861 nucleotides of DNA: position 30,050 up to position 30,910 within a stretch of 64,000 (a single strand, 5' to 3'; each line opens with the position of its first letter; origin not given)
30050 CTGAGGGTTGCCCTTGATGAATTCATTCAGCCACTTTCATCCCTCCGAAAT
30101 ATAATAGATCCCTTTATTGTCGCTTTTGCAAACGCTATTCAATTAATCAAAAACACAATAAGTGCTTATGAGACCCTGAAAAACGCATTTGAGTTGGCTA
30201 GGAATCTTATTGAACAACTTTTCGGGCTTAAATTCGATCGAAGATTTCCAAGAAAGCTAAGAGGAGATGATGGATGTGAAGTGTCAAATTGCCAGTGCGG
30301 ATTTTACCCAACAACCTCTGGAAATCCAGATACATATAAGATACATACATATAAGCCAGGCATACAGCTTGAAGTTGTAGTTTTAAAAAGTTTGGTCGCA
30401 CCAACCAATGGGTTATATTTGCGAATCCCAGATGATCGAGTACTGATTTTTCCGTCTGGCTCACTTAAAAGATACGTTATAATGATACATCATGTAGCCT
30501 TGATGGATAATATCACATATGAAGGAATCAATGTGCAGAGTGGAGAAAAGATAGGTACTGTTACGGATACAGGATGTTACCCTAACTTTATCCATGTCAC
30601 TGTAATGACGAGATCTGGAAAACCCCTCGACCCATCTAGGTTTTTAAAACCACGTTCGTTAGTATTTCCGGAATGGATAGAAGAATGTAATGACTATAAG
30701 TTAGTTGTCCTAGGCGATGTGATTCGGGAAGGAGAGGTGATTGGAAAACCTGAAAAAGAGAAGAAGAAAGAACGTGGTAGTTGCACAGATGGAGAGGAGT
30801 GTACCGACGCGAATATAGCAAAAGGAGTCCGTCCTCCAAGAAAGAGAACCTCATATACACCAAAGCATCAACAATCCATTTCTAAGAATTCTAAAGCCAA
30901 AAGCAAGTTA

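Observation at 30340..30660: Catalytically dead LECT2/M23-peptidase-like domain inside a giant adhesion-type protein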

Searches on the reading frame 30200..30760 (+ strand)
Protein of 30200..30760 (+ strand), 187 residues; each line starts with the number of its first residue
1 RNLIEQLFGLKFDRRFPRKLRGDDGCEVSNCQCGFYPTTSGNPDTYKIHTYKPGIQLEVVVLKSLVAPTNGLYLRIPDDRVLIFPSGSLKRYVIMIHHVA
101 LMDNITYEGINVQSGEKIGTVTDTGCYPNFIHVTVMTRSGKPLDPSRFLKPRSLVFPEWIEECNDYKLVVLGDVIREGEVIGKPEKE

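Call 6: search_solved_structures(query=window:30200-30760:+, max_evalue=10, show_alignments=3)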
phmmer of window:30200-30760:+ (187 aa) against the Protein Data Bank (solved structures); distinct sequences matched with E-value up to 10: 3.
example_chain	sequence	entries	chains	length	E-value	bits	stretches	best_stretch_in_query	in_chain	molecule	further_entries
1m5q_A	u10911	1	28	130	0.074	15.9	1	92-180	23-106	small nuclear ribonucleoprotein homolog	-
1pdu_A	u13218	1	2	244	0.72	12.7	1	47-104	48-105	nuclear hormone receptor HR38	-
1ulr_A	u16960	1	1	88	1.5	11.6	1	63-119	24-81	putative acylphosphatase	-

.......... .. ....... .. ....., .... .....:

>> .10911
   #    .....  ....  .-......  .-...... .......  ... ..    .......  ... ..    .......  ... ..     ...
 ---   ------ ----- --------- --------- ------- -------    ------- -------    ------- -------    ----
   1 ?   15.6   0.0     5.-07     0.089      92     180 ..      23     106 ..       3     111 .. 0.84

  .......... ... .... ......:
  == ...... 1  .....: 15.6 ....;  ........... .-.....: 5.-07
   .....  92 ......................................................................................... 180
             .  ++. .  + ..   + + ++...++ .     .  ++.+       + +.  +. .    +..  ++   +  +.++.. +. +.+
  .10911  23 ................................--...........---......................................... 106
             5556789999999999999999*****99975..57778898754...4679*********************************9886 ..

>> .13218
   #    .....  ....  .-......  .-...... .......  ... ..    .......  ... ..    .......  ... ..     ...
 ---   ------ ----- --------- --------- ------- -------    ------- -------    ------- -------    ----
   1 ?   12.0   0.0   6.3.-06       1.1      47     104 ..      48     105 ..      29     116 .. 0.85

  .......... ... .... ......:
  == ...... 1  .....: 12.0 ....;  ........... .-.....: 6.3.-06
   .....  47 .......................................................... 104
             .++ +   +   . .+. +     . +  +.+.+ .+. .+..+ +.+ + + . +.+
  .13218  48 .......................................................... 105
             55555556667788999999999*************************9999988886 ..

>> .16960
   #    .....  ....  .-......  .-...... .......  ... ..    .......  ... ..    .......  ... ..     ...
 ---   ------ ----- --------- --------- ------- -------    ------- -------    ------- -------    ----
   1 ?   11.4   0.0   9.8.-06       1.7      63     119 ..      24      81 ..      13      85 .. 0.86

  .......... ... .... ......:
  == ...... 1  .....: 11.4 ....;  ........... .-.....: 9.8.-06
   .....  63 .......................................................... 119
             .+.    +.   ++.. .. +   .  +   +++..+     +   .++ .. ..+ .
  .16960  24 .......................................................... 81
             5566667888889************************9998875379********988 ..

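Call 15: search_solved_structures(query=A1, max_evalue=10, show_alignments=3)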
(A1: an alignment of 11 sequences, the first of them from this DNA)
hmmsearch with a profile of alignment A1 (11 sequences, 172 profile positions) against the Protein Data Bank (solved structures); distinct sequences matched with E-value up to 10: 16.
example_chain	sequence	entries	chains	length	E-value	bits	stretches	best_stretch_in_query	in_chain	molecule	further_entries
8s0u_A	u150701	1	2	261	0.0016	21.5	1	34-116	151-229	PrgK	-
9non_B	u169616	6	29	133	0.0092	19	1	19-111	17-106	Leukocyte cell-derived chemotaxin-2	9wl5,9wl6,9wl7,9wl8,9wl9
5b0h_A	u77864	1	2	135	0.0096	19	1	19-111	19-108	Leukocyte cell-derived chemotaxin-2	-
2b44_A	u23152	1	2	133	0.041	16.9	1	43-142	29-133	Glycyl-glycine endopeptidase lytM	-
2b0p_A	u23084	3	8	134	0.042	16.9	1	43-142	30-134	Glycyl-glycine endopeptidase lytM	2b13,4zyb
9m7n_A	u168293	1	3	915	0.058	16.4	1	31-140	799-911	Gp16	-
5kqb_A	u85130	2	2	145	0.072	16.1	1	29-140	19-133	Peptidase M23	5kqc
1qwy_A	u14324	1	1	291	0.17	14.9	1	67-142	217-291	peptidoglycan hydrolase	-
7qrl_A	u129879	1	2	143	0.98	12.4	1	97-137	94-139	DipM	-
7qrl_C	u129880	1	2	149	1.1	12.3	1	97-137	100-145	DipM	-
3lms_A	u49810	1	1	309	1.2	12.2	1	2-40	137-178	Carboxypeptidase B2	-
1ffk_F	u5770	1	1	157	1.2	12.2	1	70-120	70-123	RIBOSOMAL PROTEIN L10E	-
2vfx_A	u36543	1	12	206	1.7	11.7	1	26-96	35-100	MITOTIC SPINDLE ASSEMBLY CHECKPOINT PROTEIN MAD2A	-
2av9_A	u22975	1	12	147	1.9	11.5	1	93-116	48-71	Thioesterase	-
2o5u_A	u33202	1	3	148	1.9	11.5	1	93-116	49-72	Thioesterase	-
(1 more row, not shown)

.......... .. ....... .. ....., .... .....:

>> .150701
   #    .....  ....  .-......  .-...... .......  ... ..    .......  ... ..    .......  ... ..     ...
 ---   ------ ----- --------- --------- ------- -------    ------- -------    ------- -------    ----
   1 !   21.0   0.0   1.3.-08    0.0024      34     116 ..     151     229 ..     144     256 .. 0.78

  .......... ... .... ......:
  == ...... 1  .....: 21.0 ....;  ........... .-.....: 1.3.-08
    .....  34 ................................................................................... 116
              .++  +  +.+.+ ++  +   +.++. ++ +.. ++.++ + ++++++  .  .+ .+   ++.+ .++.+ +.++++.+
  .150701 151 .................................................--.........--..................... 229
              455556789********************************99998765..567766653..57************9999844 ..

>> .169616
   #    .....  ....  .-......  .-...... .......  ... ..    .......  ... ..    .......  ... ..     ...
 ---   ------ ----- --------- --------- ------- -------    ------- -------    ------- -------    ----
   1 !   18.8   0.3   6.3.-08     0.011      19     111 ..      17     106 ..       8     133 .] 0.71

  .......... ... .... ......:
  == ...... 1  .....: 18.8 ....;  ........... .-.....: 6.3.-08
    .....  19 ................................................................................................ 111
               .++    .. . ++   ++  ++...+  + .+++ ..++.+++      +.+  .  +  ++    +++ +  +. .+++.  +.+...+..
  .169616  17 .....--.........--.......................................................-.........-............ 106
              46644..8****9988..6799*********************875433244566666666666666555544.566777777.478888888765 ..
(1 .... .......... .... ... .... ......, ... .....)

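Call 16: search_protein_families(library=pfam, alignment_id=A1, max_evalue=1)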
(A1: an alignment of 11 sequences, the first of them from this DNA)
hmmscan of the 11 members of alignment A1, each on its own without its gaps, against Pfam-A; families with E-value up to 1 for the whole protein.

A. member 1, seq(176 aa): 1 family
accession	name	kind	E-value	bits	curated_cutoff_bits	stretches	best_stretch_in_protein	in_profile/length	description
PF01551.29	Peptidase_M23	-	0.0067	17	28.7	1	100-139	57-96/96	Peptidase family M23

B. families by the number of members that match (of 11 scanned): 3 families
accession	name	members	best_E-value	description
PF01551.29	Peptidase_M23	9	0.00041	Peptidase family M23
PF00190.28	Cupin_1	1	0.14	Cupin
PF23843.2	DUF7210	1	0.19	Domain of unknown function (DUF7210)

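Call 23: predict_structure(alignment_id=A1)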
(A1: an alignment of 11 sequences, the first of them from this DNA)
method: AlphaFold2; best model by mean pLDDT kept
length: 176 residues; sequences in the alignment: 11
mean_pLDDT: 77.9   pTM: 0.72
mean pLDDT of the five models: 77.9, 76.3, 67.5, 62.7, 62.0
residues with pLDDT >= 90: 72; 70-90: 39; 50-70: 45; < 50: 20
segments of 3 or more residues with pLDDT < 50: 36-43, 146-152
pLDDT, mean of each block of 10 residues (from residue 1): 77 72 58 51 67 94 96 92 93 96 96 92 90 88 60 60 54 60
secondary structure, 60 per line:
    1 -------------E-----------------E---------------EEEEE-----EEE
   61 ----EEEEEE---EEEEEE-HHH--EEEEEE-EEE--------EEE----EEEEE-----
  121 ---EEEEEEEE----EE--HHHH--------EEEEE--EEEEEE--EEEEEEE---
elements in order: E48-52 E58-60 E65-70 E74-79 E86-91 E93-95 E104-106 E111-115 E124-131 H140-143 E152-156 E159-164 E167-173

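Call 25: search_protein_representatives(alignment_id=A1)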
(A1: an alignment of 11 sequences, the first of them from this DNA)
Query: 11 sequences, 172 profile positions. Proteins with E-value up to 0.001 (for the whole library): 247; up to 1e-10: 90; up to 1e-30: 9. The best 150 are listed.
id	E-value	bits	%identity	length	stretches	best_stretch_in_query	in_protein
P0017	7.4e-66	237.5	-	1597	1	1-171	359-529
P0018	1.4e-45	171.5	-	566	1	1-171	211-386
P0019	1.9e-33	132.0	-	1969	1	1-172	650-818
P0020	4.4e-33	130.8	-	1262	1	1-172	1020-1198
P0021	1.2e-32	129.4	-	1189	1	1-160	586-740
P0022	1.3e-32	129.3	-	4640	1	1-166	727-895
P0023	3.1e-32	128.1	-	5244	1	1-170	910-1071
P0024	8.0e-31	123.5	-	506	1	1-168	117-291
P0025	9.9e-31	123.2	-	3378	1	1-161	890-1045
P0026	1.9e-29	119.0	-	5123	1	1-167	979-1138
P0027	5.8e-29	117.4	-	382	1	1-169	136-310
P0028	5.8e-29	117.4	-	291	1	6-162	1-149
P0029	1.2e-27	113.1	-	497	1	1-165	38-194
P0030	1.2e-26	109.9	-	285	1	1-165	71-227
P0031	2.4e-26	108.9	-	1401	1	1-167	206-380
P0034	2.2e-25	105.7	-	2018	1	1-169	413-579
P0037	7.0e-25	104.1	-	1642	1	1-153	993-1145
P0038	1.4e-24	103.1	-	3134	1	1-170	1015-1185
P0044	1.3e-22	96.8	-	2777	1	16-170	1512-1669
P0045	3.7e-22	95.3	-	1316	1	1-172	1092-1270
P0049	1.3e-21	93.4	-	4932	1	1-168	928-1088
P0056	5.8e-18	81.6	-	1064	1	1-171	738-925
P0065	3.0e-15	72.8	-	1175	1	3-171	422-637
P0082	1.7e-12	63.8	-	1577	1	2-165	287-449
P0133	8.5e-09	51.8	-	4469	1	1-162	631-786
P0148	8.8e-08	48.4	-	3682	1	26-169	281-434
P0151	1.7e-07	47.6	-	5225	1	38-161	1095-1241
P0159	4.7e-07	46.1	-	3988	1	28-163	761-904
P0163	6.6e-07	45.6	-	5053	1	1-163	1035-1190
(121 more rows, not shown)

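Call 26: fold_search(model_id=the predicted structure, library=pdb)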
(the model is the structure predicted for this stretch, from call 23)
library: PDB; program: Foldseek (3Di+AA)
matches with E <= 10: 546; with E <= 0.001: 42
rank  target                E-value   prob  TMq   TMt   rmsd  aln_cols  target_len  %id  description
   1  2b13_A                1.7e-05  1.00  0.47  0.61   2.4       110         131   16  Truncated S. aureus LytM, P41 crystal form (released 2006-01-10)
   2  5j1l_B                1.9e-05  1.00  0.50  0.49   6.2       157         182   18  Crystal structure of Csd1-Csd2 dimer I (released 2016-10-19)
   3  5j1m_D                2.1e-05  1.00  0.50  0.50   5.3       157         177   17  Crystal structure of Csd1-Csd2 dimer II (released 2016-10-19)
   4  6muk                  4.4e-05  1.00  0.45  0.23  10.2       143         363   20  1.93 Angstrom Resolution Crystal Structure of Peptidase M23 from Neisseria gonorrhoeae. (released 2018-10-31)
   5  7qrl_C                4.9e-05  1.00  0.43  0.50   3.3       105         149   18  LytM domain of DipM, a coordinator of a complex net of autolysins in Caulobacter crescentus (released 2023-06-21)
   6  5j1m_B                5.2e-05  1.00  0.49  0.49   5.3       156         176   17  Crystal structure of Csd1-Csd2 dimer II (released 2016-10-19)
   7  5j1l_D                6.1e-05  1.00  0.49  0.49   6.1       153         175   18  Crystal structure of Csd1-Csd2 dimer I (released 2016-10-19)
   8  3slu_B                6.5e-05  1.00  0.46  0.25   7.9       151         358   16  Crystal structure of NMB0315 (released 2012-02-01)
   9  5j1k                  6.8e-05  1.00  0.48  0.47   5.4       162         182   18  Crystal structure of Csd2-Csd2 dimer (released 2016-10-19)
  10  9gy1                  8.1e-05  1.00  0.53  0.68   4.6       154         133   17  High resolution crystal structure of StM23 peptidoglycan hydrolase (released 2025-06-04)
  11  2b0p_A                1.0e-04  1.00  0.46  0.62   2.4       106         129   16  truncated S. aureus LytM, P212121 crystal form (released 2006-01-10)
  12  6ue4_A                1.0e-04  1.00  0.47  0.26   6.5       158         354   16  ShyA Endopeptidase from Vibrio cholerae (Closed form) (released 2020-05-27)
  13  7qrl_A                1.1e-04  1.00  0.43  0.51   5.7       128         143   17  LytM domain of DipM, a coordinator of a complex net of autolysins in Caulobacter crescentus (released 2023-06-21)
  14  8s0u_A                1.1e-04  1.00  0.43  0.30   2.6       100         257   15  Structure of the LytM domain of PrgK from E. faecalis (released 2024-02-28)
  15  4qpb_A                1.1e-04  1.00  0.48  0.62   3.6       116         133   16  Catalytic domain of the antimicrobial peptidase lysostaphin from Staphylococcus simulans crystallized in the absence o (released 2014-07-09)
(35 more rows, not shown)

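Call 28: search_protein_families(library=pfam, proteins=[P0022, P0049], max_evalue=0.01)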
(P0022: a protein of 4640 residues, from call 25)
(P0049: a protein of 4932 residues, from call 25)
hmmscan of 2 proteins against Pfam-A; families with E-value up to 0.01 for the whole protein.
P0022 (4640 aa): 5 families
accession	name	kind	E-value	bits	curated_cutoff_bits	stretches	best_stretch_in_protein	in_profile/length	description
PF17892.7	Cadherin_5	-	9.3e-06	25.8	26.5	1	4222-4293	1-80/98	Cadherin-like domain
PF17963.7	Big_9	-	9.7e-06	26.8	23.6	1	4223-4294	1-74/89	Bacterial Ig domain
PF00024.32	PAN_1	-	0.00013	22.2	21.4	1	1576-1638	10-72/76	PAN domain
PF00041.27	fn3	-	0.00078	20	25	0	3201-3278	13-73/84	Fibronectin type III domain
PF01347.28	Vitellogenin_N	-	0.0013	17.9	24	1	191-286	453-543/590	Lipoprotein amino terminal region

P0049 (4932 aa): 4 families
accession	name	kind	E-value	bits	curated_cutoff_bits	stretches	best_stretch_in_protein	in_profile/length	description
PF00041.27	fn3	-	1.5e-09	38.3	25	0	3495-3555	13-58/84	Fibronectin type III domain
PF17963.7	Big_9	-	1.6e-06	29.3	23.6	1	4394-4469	1-74/89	Bacterial Ig domain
PF25059.1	FN3_DSCAM-DSCAML_C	-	7e-06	26.7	39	0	3164-3223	16-72/89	DSCAM/DSCAML C-terminal Fn3-like domain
PF01347.28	Vitellogenin_N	-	0.00058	19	24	1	116-199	84-163/590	Lipoprotein amino terminal region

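Call 30: list_cluster_members(proteins=[P0022, P0023, P0026, P0049, P0025, P0038, P0151, P0163, P0133, P0019])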
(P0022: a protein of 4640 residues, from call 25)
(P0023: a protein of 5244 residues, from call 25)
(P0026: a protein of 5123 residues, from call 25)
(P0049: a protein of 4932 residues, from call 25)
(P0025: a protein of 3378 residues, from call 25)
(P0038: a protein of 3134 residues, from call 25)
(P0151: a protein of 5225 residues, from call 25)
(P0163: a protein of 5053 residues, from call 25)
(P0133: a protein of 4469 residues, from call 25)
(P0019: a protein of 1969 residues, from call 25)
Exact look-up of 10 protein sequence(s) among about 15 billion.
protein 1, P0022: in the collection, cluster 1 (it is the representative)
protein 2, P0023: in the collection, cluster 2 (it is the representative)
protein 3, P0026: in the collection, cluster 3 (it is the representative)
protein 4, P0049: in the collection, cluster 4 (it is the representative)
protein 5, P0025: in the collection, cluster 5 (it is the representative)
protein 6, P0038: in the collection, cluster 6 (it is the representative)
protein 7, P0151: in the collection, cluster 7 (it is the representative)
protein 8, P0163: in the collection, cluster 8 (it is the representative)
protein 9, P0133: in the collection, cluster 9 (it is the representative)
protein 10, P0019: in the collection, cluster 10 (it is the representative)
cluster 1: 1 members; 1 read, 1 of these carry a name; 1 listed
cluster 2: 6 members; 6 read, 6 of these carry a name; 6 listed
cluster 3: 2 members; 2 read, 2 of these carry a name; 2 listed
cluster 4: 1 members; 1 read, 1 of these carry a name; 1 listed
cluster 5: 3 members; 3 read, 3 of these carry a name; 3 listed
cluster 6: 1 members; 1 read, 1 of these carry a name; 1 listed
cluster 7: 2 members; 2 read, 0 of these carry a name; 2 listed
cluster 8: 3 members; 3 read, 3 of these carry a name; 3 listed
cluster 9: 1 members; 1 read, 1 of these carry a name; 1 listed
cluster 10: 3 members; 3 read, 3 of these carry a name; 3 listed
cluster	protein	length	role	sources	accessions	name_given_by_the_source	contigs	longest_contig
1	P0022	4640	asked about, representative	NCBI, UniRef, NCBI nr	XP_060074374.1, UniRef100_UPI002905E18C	uncharacterized protein LOC132554093 [Ylistrum balloti] | uncharacterized protein LOC132554093 n=1 Tax=Ylistrum balloti TaxID=509963 ...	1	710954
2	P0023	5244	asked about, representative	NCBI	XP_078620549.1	uncharacterized protein LOC144887293 isoform X2 [Branchiostoma floridae x Branchiostoma ...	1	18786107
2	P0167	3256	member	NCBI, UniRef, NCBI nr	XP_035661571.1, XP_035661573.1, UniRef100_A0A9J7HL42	uncharacterized protein LOC118405867 [Branchiostoma floridae] | Uncharacterized protein LOC118405867 n=1 Tax=Branchiostoma floridae TaxID=7739 ...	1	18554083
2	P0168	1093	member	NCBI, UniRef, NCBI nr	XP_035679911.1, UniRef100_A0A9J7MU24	uncharacterized protein LOC118418180 [Branchiostoma floridae] | Uncharacterized protein LOC118418180 n=1 Tax=Branchiostoma floridae TaxID=7739 ...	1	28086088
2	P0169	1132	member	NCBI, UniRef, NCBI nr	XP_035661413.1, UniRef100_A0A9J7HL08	uncharacterized protein LOC118405778 [Branchiostoma floridae] | Uncharacterized protein LOC118405778 n=1 Tax=Branchiostoma floridae TaxID=7739 ...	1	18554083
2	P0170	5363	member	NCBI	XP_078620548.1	uncharacterized protein LOC144887293 isoform X1 [Branchiostoma floridae x Branchiostoma ...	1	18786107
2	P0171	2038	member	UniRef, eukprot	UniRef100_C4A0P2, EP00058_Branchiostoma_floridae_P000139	Uncharacterized protein n=1 Tax=Branchiostoma floridae TaxID=7739 RepID=C4A0P2_BRAFL | XP_002585627.1 hypothetical protein BRAFLDRAFT_133116 [Branchiostoma floridae]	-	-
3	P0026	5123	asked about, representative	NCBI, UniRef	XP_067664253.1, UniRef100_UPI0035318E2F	uncharacterized protein [Haliotis asinina] | uncharacterized protein n=1 Tax=Haliotis asinina TaxID=109174 RepID=UPI0035318E2F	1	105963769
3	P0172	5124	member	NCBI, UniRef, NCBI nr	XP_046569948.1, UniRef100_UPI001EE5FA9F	uncharacterized protein LOC124278272 [Haliotis rubra] | uncharacterized protein LOC124278272 n=1 Tax=Haliotis rubra TaxID=36100 ...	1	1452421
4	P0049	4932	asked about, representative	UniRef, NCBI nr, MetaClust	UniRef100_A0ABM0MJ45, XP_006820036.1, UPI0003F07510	Uncharacterized protein LOC102804939 n=1 Tax=Saccoglossus kowalevskii TaxID=10224 ... | PREDICTED: uncharacterized protein LOC102804939 [Saccoglossus kowalevskii] | status=active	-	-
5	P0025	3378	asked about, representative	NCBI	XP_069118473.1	uncharacterized protein [Argopecten irradians]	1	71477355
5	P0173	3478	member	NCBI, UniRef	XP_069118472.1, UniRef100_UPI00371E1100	uncharacterized protein [Argopecten irradians] | uncharacterized protein isoform X1 n=2 Tax=Argopecten irradians TaxID=31199 ...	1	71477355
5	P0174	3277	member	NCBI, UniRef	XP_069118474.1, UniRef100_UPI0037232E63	uncharacterized protein [Argopecten irradians] | uncharacterized protein isoform X3 n=1 Tax=Argopecten irradians TaxID=31199 ...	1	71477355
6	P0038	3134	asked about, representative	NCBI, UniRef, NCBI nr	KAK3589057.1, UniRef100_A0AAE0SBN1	hypothetical protein CHS0354_008707 [Potamilus streckersoni] | Vitellogenin domain-containing protein n=1 Tax=Potamilus streckersoni TaxID=2493646 ...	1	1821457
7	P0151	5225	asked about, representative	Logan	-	-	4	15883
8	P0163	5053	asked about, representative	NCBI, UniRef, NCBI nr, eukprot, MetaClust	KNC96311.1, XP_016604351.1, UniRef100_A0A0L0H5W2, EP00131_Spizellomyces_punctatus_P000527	uncharacterized protein SPPG_08216 [Spizellomyces punctatus DAOM BR117] | Uncharacterized protein n=2 Tax=Spizellomyces punctatus (strain DAOM BR117) TaxID=645134 ... | XP_016604351.1 hypothetical protein SPPG_08216 [Spizellomyces punctatus DAOM BR117]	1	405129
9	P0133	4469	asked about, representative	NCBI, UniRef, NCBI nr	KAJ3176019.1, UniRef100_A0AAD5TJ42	hypothetical protein HDU87_005536 [Geranomyces variabilis] | Uncharacterized protein n=1 Tax=Geranomyces variabilis TaxID=109894 RepID=A0AAD5TJ42_9FUNG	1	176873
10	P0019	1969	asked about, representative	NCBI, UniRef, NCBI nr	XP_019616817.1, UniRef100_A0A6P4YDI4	PREDICTED: uncharacterized protein LOC109464305 [Branchiostoma belcheri] | Uncharacterized protein LOC109464305 n=1 Tax=Branchiostoma belcheri TaxID=7741 ...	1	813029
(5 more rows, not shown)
